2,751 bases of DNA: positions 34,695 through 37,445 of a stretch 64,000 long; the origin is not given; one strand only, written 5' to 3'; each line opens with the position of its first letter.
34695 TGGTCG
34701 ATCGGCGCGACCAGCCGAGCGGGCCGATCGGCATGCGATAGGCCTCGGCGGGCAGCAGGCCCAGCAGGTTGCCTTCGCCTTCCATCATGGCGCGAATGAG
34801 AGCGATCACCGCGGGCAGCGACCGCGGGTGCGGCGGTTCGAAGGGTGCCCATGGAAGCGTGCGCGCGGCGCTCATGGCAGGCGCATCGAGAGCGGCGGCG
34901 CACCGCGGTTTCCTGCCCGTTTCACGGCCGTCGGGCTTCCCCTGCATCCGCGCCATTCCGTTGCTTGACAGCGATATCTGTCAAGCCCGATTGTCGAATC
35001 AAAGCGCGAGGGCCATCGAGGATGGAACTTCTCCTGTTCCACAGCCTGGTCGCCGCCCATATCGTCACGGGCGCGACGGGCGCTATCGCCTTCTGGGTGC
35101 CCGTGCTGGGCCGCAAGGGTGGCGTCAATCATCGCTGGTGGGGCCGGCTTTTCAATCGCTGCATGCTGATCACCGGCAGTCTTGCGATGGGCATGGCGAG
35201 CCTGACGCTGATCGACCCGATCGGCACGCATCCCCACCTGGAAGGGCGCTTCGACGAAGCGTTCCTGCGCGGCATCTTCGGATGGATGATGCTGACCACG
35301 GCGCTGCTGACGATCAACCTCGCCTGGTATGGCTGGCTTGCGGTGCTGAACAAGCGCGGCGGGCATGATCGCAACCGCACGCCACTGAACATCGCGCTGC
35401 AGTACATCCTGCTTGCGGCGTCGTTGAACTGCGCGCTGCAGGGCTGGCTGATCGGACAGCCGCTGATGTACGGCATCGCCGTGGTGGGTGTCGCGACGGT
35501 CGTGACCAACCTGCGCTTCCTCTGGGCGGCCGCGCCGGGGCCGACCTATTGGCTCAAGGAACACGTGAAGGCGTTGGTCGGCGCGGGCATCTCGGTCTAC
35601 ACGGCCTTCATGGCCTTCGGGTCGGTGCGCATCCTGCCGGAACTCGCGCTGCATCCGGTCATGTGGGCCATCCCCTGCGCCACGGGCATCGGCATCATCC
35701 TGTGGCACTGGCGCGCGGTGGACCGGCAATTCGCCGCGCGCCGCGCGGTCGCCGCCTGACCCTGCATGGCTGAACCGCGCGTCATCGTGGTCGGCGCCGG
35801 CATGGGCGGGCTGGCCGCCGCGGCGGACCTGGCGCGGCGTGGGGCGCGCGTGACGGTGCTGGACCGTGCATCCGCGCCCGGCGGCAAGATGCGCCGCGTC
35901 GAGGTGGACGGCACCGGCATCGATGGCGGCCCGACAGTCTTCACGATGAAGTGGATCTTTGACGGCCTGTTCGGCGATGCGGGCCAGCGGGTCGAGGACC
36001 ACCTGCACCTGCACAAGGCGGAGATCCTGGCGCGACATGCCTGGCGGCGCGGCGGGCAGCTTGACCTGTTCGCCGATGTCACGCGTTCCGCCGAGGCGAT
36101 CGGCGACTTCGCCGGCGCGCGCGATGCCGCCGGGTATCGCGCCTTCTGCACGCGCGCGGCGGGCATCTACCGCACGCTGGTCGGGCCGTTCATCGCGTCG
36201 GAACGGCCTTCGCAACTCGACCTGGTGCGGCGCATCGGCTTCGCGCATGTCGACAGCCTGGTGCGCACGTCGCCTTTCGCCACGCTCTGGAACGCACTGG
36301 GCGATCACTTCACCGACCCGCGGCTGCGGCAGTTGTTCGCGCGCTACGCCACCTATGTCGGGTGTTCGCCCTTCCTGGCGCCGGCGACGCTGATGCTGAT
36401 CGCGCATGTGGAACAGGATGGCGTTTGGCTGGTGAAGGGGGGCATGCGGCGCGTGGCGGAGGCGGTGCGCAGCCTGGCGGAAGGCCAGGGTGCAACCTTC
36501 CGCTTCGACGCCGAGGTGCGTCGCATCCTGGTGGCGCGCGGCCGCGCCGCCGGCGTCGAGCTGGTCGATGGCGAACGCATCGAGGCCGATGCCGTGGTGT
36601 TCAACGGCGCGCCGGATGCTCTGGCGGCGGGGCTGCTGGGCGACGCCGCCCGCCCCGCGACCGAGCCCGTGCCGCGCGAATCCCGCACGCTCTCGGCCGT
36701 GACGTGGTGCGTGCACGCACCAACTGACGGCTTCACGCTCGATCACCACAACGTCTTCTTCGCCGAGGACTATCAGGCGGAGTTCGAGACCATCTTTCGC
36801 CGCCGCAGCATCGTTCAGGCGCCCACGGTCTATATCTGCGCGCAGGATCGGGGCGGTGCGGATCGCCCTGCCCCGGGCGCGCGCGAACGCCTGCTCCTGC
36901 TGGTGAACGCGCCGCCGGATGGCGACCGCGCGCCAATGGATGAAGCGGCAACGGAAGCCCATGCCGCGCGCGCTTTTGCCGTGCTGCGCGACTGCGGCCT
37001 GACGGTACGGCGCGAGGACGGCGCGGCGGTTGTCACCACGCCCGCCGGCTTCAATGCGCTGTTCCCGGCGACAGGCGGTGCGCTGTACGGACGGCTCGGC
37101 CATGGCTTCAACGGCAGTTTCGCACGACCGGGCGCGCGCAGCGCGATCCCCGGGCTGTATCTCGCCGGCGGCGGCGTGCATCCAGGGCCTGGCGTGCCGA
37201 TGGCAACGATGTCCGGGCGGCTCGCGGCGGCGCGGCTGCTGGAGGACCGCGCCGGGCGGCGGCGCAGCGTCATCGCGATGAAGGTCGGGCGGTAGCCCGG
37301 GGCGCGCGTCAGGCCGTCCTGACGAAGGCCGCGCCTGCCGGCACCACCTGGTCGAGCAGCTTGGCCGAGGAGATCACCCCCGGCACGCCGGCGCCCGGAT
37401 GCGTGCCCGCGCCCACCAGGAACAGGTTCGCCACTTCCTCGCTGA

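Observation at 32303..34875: Cytochrome P450 + ATP-grasp ligase operon wedged between crtC and crtD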

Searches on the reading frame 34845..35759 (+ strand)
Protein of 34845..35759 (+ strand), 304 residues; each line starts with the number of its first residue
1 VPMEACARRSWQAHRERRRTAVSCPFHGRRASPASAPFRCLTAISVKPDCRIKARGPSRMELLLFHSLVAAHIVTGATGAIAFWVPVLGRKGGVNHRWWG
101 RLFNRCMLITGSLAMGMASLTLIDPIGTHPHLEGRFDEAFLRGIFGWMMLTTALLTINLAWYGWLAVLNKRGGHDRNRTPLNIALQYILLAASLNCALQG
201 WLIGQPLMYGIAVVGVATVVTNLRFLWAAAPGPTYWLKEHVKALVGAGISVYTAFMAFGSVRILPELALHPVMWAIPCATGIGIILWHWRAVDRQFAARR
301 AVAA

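Call 3: search_protein_families(library=pfam, proteins=[window:34845-35759:+], max_evalue=0.01)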
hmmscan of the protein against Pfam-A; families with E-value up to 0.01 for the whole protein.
window:34845-35759:+ (304 aa): 0 families

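Call 4: search_protein_families(library=ncbifam, proteins=[window:34845-35759:+], max_evalue=0.01)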
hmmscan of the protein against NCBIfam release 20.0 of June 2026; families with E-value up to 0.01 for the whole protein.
window:34845-35759:+ (304 aa): 1 family
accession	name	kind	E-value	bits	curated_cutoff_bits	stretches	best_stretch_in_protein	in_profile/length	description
NF045890.1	conj_pls20_p028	equivalog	0.0097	14.8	150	0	146-192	63-108/377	pLS20_p028 family conjugation system transmembrane protein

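Call 32: find_homologous_proteins(query=window:35028-35759:+, max_evalue=0.001)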
Query window:35028-35759:+ (243 aa): 1219 proteins with E <= 0.001 among 3050 candidates; the best 120 are listed.
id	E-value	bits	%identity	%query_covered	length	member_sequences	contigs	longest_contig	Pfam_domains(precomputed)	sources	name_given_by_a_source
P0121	5.8e-142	490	89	100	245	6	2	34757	-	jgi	jgi:hypothetical protein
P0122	1.7e-141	488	88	100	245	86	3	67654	-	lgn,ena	-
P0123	1.6e-138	478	86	100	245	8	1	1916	-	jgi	jgi:hypothetical protein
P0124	4.2e-136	471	86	97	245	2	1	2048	-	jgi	jgi:hypothetical protein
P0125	6.3e-134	463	84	100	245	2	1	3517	-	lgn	-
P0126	3.6e-132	458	83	100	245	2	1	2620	-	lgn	-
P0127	6.9e-132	457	82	100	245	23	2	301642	-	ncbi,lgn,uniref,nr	ncbi:hypothetical protein GXW77_03085 [Roseomonas alkaliterrae]|uniref:DUF2306 domain-containing pro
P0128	1.0e-128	446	81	98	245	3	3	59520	-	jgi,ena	jgi:hypothetical protein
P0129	3.4e-110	386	71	98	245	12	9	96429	-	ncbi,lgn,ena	-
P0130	2.2e-109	383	74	96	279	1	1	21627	-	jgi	jgi:hypothetical protein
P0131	3.4e-109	382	72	98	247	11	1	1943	-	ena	-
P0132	7.2e-108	378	72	98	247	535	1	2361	-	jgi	jgi:hypothetical protein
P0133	1.0e-107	377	70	98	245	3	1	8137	-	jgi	jgi:hypothetical protein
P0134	1.3e-107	377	73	98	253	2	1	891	-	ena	-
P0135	2.0e-107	377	72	98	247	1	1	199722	-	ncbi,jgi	jgi:hypothetical protein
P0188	2.4e-99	350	66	95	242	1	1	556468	-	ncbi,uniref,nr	ncbi:hypothetical protein [Rhabdaerophilum sp. SD176]|uniref:hypothetical protein n=1 Tax=Rhabdaerop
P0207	2.5e-98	347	65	100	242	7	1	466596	-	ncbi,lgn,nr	ncbi:MAG: hypothetical protein O9342_04860 [Beijerinckiaceae bacterium]|nr:hypothetical protein [Bei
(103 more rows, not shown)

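Call 37: search_protein_families(library=pfam, proteins=[window:35022-35759:+], max_evalue=1)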
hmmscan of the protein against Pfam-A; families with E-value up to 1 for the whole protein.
window:35022-35759:+ (245 aa): 0 families

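Call 47: predict_structure(alignment_id=A2)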
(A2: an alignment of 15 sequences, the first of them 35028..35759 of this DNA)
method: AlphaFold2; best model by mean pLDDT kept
length: 243 residues; sequences in the alignment: 15
mean_pLDDT: 83.0   pTM: 0.78
mean pLDDT of the five models: 83.0, 82.7, 81.0, 80.2, 74.0
residues with pLDDT >= 90: 66; 70-90: 141; 50-70: 36; < 50: 0
segments of 3 or more residues with pLDDT < 50: none
pLDDT, mean of each block of 10 residues (from residue 1): 90 86 67 81 89 93 92 90 90 87 81 84 92 94 88 87 82 69 66 64 77 77 83 83 77
secondary structure, 60 per line:
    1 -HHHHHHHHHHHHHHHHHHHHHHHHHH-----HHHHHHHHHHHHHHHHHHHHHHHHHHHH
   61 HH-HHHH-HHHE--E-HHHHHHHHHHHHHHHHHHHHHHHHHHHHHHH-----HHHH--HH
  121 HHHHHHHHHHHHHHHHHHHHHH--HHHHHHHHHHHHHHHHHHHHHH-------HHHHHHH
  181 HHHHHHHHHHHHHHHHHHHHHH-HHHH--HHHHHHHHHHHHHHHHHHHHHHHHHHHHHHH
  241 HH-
elements in order: H2-27 H33-62 H64-67 H77-107 H113-116 H119-142 H145-166 H174-202 H204-207 H210-242

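Call 51: fold_search(model_id=the predicted structure, library=pdb)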
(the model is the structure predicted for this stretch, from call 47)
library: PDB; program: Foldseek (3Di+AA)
matches with E <= 10: 781; with E <= 0.001: 0
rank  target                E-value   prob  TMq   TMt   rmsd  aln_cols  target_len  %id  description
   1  8jjp_A                8.4e-02  0.41  0.22  0.19  17.2       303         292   14  G protein-coupled receptor 1 (released 2024-08-21)
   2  7tyi_R                1.2e-01  0.44  0.25  0.18  20.9       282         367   13  Calcitonin Receptor in complex with Gs and rat amylin peptide, CT-like state (released 2022-03-30)
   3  7vv0_R                1.3e-01  0.66  0.28  0.26  15.3       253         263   11  Cryo-EM structure of pseudoallergen receptor MRGPRX2 complex with PAMP-12, local (released 2021-12-01)
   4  9bs9                  1.3e-01  0.47  0.26  0.25  16.2       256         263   12  Local refinement of DRD2 bound to LSD in complex with a mini-GoA and scFv16 obtained by cryo-electron microscopy (cryoEM (released 2025-09-17)
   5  8e3y_R                1.6e-01  0.38  0.24  0.18  18.3       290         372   13  Cryo-EM structure of the VPAC1R-PACAP27-Gs complex (released 2022-11-23)
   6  7xbd_A                1.8e-01  0.44  0.27  0.25  15.8       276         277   14  Cryo-EM structure of human galanin receptor 2 (released 2022-07-13)
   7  9blb_R                1.8e-01  0.30  0.23  0.17  17.7       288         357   15  Human Calcitonin Receptor in Complex with Gs and Cagrilintide Backbone (non-acylated) in bypass conformation (released 2025-04-16)
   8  9kvx_A                2.0e-01  0.15  0.15  0.13  19.7       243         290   14  Cryo-EM structure of SLC30A10 in Mn2+-bound state, determined in inward-facing conformation (released 2025-10-15)
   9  1o5h_A                2.1e-01  0.30  0.18  0.22  17.4       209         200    9  Crystal structure of formiminotetrahydrofolate cyclodeaminase (TM1560) from Thermotoga maritima at 2.80 A resolution (released 2003-09-30)
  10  7vv4_R                2.2e-01  0.41  0.26  0.24  16.2       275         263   13  Cryo-EM structure of pseudoallergen receptor MRGPRX2 complex with linear cortistatin-14, local (released 2021-12-01)
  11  8irs_R                2.2e-01  0.38  0.26  0.25  20.8       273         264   11  Dopamine Receptor D2R-Gi-Rotigotine complex (released 2023-06-07)
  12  9auc_R                2.2e-01  0.35  0.25  0.18  20.5       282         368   12  Human Amylin1 Receptor in Complex with Gs and human Calcitonin Gene-Related Peptide (released 2024-04-24)
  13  7vv3_R                2.3e-01  0.41  0.26  0.24  16.1       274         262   13  Cryo-EM structure of pseudoallergen receptor MRGPRX2 complex with linear cortistatin-14 (released 2021-12-01)
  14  8xxv_A                2.3e-01  0.33  0.25  0.22  18.1       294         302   12  Cryo-EM Structure of the Prostaglandin D2 Receptor 2-indomethacin Coupled to G Protein (released 2024-12-04)
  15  9kvy_A                2.5e-01  0.57  0.26  0.23  12.0       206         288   16  Cryo-EM structure of SLC30A10, determined in asymmetric conformations-one subunit in an inward-facing Mn2+-bound and t (released 2025-10-15)
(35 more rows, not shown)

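Call 54: find_encoding_contigs(protein=P0188, flank=10000, max_places=2)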
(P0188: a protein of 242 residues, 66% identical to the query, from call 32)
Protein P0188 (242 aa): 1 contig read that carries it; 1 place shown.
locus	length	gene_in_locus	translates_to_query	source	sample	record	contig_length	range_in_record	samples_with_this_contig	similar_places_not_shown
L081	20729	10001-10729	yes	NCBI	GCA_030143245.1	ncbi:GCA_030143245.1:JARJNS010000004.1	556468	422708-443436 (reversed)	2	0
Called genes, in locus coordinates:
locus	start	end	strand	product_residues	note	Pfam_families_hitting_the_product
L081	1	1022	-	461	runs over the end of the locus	-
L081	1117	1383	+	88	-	-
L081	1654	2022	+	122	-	PF00111:Fer2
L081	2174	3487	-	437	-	PF13449:Phytase-like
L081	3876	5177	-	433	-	PF26769:HAMP_PhoQ (faint), PF00672:HAMP, PF00512:HisKA, PF02518:HATPase_c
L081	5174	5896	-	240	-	PF00072:Response_reg, PF00486:Trans_reg_C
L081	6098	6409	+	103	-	-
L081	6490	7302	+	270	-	PF04116:FA_hydroxylase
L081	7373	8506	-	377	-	PF02655:ATP-grasp_3, PF14398:ATPgrasp_YheCD (faint)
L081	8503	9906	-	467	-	PF00067:p450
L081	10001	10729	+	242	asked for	-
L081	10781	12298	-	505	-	PF00890:FAD_binding_2 (weak), PF01266:DAO (weak), PF13450:NAD_binding_8, PF01593:Amino_oxidase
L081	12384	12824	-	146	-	PF09335:VTT_dom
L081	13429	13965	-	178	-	-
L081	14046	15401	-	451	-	PF11563:Protoglobin, PF00015:MCPsignal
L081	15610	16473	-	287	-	PF17170:DUF5128 (faint), PF01436:NHL (weak)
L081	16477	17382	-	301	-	PF01522:Polysacc_deac_1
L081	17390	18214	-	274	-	PF00528:BPD_transp_1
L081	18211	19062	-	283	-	PF00528:BPD_transp_1 (weak)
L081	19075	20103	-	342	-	PF01547:SBP_bac_1, PF13531:SBP_bac_11, PF13416:SBP_bac_8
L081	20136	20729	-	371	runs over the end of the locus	PF00005:ABC_tran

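Call 55: find_encoding_contigs(protein=P0207, flank=10000, max_places=2)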
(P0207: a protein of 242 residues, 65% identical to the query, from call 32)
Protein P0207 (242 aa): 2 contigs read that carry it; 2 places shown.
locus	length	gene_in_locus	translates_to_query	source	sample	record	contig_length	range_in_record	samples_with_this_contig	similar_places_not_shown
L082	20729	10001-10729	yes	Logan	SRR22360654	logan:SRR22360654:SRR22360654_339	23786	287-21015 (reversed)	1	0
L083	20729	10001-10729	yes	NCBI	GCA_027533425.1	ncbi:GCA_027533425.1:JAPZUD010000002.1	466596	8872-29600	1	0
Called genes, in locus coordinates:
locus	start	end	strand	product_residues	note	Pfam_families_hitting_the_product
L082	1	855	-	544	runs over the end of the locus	PF00672:HAMP, PF00512:HisKA, PF02518:HATPase_c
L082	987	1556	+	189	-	PF27546:MICAH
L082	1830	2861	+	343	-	PF00149:Metallophos, PF12850:Metallophos_2 (faint)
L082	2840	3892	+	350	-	PF13439:Glyco_transf_4, PF13579:Glyco_trans_4_4, PF00534:Glycos_transf_1, PF13692:Glyco_trans_1_4, PF20706:GT4-conflict (weak)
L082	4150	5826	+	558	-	PF00501:AMP-binding, PF13193:AMP-binding_C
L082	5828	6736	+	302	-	PF13593:SBF_like, PF01758:SBF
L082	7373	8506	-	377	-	PF02655:ATP-grasp_3, PF14398:ATPgrasp_YheCD (faint)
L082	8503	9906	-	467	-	PF00067:p450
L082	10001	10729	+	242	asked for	-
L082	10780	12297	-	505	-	PF00890:FAD_binding_2 (weak), PF01266:DAO (weak), PF03486:HI0933_like (faint), PF07992:Pyr_redox_2 (faint), PF13450:NAD_binding_8, PF01593:Amino_oxidase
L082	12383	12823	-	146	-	PF09335:VTT_dom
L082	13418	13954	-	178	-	-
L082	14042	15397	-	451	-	PF11563:Protoglobin, PF00015:MCPsignal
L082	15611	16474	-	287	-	PF17170:DUF5128 (faint), PF01436:NHL (weak)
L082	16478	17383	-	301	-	PF01522:Polysacc_deac_1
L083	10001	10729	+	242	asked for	-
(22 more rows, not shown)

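Call 70: search_protein_families(library=ncbifam, proteins=[L081:6490-7302:+], max_evalue=0.0001)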
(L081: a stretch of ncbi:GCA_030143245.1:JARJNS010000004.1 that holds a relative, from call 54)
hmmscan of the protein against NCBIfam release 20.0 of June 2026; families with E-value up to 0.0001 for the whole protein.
L081:6490-7302:+ (270 aa): 0 families

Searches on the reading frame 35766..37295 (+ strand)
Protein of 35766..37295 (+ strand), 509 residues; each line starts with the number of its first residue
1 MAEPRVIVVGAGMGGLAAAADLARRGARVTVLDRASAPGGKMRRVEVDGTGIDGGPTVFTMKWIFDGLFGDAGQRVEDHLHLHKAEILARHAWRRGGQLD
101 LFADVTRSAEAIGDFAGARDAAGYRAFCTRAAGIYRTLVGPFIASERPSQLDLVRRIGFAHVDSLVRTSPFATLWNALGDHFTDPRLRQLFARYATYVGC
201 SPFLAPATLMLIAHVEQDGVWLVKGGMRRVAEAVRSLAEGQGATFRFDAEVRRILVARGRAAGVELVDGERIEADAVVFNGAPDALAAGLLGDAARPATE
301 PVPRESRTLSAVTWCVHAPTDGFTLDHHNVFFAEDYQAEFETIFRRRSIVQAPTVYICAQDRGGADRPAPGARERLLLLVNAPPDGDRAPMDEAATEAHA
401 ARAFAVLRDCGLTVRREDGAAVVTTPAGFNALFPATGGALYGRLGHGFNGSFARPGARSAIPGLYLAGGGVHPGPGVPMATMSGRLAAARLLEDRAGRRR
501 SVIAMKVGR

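Call 3: search_protein_families(library=pfam, proteins=[window:35766-37295:+], max_evalue=0.01)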
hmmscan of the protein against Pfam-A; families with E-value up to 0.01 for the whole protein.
window:35766-37295:+ (509 aa): 14 families
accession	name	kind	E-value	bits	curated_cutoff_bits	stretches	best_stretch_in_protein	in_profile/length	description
PF01593.30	Amino_oxidase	-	2.8e-26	93.2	19.8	1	13-492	1-443/443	Flavin containing amine oxidoreductase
PF13450.12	NAD_binding_8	-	1.5e-13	51.2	21.9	1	8-60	1-53/68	NAD(P)-binding Rossmann-like domain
PF01266.30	DAO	-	1.7e-12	48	27.9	2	5-40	1-37/353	FAD dependent oxidoreductase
PF07992.20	Pyr_redox_2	-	1.2e-07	31.9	26.1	1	5-39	2-37/291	Pyridine nucleotide-disulphide oxidoreductase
PF03486.20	HI0933_like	-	3.3e-07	30.5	50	1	5-43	2-40/244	HI0933-like protein Rossmann domain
PF00890.30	FAD_binding_2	-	3.3e-07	30.3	20.4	1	6-40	2-36/414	FAD binding domain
PF12831.13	FAD_oxidored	-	7.3e-07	29.3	27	1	6-45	2-41/416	FAD dependent oxidoreductase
PF00070.33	Pyr_redox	-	1.7e-06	28.9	22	1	5-39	1-35/82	Pyridine nucleotide-disulphide oxidoreductase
PF01946.23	Thi4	-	3.7e-05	23.5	26.2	1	2-42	16-57/235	Thi4 family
PF01134.28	GIDA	-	5.3e-05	22.9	22.1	1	6-32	2-28/391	Glucose inhibited division protein A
PF01494.25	FAD_binding_3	-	0.00014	21.7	22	1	5-38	3-36/349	FAD binding domain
PF01262.27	AlaDh_PNT_C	-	0.002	18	23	1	5-36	30-61/214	Alanine dehydrogenase/PNT, C-terminal domain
PF21799.2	MurD-like_N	-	0.0088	16.7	27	0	5-40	2-37/88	Mur ligase MurD-like, N-terminal domain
PF13738.12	Pyr_redox_3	-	0.009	15.7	30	0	4-36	165-197/305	Pyridine nucleotide-disulphide oxidoreductase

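Call 4: search_protein_families(library=ncbifam, proteins=[window:35766-37295:+], max_evalue=0.01)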
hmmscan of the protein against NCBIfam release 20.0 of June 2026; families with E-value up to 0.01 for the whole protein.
window:35766-37295:+ (509 aa): 97 families (the best 25 are shown)
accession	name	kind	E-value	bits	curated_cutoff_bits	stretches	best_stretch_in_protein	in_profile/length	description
NF045637.1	carotdesatCrtDProt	equivalog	6.5e-204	677.9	580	1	6-494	1-485/485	1-hydroxycarotenoid 3,4-desaturase CrtD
TIGR02734.1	crtI_fam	subfamily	5.7e-83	279.3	238.1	1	6-498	1-495/504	phytoene desaturase family protein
NF058655.1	CrtID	equivalog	1.1e-58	199.2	640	1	6-488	1-478/478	bifunctional phytoene desaturase/3,4-desaturase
NF042421.1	hydcarot_desat_CrtD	equivalog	2.3e-57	194.6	500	1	6-489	4-481/487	1-hydroxycarotenoid 3,4-desaturase CrtD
TIGR02730.1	carot_isom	equivalog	3.6e-19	69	586.9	2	210-301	211-302/493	carotenoid isomerase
NF045689.1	BCarotKetCrtO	equivalog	2.8e-14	52.6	1000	2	165-278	179-293/563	beta-carotene ketolase CrtO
TIGR03467.1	HpnE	equivalog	8.4e-14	51.7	283.05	1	6-56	1-53/430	hydroxysqualene dehydroxylase HpnE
NF005560.0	PRK07233.1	equivalog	2.9e-13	49.4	252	2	5-53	2-50/435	hypothetical protein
TIGR02733.1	desat_CrtD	equivalog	2e-11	43.3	549.7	1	5-40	3-38/492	C-3',4' desaturase CrtD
NF001933.0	PRK00711.1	subfamily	2.4e-10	40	383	2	5-39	2-36/429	D-amino acid dehydrogenase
NF006021.0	PRK08163.1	equivalog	1.8e-07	30.5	459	1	3-60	5-55/398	3-hydroxybenzoate 6-monooxygenase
TIGR03197.1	MnmC_Cterm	equivalog_domain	2.1e-07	30.4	174.2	1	5-39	1-35/400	FAD-dependent 5-carboxymethylaminomethyl-2-thiouridine(34) oxidoreductase MnmC1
TIGR01372.1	soxA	subfamily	2.8e-07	28.7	1164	1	6-58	171-220/996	sarcosine oxidase subunit alpha family protein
NF005548.0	PRK07208.1-4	equivalog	3.3e-07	29.3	389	1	3-61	3-61/488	hypothetical protein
NF009410.0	PRK12771.1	subfamily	3.3e-07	29.3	516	1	5-43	140-178/566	NAD(P)-binding protein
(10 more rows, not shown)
